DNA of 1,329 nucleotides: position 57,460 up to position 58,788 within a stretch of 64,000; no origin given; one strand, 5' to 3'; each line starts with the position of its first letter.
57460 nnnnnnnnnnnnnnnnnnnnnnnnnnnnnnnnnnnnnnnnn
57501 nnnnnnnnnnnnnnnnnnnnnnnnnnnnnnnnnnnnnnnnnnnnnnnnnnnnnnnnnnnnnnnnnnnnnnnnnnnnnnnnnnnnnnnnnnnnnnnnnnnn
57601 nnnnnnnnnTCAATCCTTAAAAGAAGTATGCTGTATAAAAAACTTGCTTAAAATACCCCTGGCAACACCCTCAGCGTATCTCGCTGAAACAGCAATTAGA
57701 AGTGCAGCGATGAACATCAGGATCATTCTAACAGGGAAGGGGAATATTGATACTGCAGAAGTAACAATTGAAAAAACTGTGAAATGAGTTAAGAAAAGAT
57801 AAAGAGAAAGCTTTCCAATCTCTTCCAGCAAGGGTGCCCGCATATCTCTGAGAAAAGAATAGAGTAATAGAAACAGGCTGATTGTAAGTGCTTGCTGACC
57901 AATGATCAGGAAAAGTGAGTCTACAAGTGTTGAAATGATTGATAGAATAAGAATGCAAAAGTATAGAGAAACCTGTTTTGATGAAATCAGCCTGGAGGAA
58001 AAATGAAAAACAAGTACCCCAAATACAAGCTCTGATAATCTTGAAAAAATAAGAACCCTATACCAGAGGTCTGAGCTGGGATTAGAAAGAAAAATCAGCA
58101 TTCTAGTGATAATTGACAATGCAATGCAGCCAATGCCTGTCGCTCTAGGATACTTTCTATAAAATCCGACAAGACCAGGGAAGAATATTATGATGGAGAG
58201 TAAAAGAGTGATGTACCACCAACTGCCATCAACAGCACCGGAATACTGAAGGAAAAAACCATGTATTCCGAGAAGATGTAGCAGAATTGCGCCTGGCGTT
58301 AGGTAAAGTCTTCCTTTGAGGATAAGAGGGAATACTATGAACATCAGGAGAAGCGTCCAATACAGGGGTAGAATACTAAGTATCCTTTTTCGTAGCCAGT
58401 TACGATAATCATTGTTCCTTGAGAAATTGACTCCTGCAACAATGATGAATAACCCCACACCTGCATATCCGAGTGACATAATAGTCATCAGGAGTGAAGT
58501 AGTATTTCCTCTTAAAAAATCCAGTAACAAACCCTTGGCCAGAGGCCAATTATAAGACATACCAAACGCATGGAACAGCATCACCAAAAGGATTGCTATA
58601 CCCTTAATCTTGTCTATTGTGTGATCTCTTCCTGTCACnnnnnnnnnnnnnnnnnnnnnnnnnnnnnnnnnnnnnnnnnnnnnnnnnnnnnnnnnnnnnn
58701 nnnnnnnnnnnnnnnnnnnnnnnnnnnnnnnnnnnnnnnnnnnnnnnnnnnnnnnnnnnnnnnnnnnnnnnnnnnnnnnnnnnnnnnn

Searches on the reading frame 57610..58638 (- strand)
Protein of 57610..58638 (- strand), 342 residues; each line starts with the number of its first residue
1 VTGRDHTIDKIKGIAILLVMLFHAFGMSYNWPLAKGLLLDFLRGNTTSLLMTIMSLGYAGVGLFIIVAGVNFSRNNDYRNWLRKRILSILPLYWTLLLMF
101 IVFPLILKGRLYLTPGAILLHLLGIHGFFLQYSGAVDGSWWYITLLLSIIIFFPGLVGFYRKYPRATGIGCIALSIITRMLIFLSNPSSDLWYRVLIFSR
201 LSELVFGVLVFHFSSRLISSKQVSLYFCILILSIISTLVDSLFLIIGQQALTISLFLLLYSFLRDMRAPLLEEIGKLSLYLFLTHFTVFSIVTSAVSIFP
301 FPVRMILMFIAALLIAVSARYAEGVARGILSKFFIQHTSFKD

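Call 66: search_protein_families(library=pfam, proteins=[window:57610-58638:-], max_evalue=0.001)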
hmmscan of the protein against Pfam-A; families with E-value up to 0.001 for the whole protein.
window:57610-58638:- (342 aa): 1 family
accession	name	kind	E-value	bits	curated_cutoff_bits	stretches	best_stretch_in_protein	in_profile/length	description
PF01757.29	Acyl_transf_3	-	9.2e-20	71.4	31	1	7-318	3-323/326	Acyltransferase domain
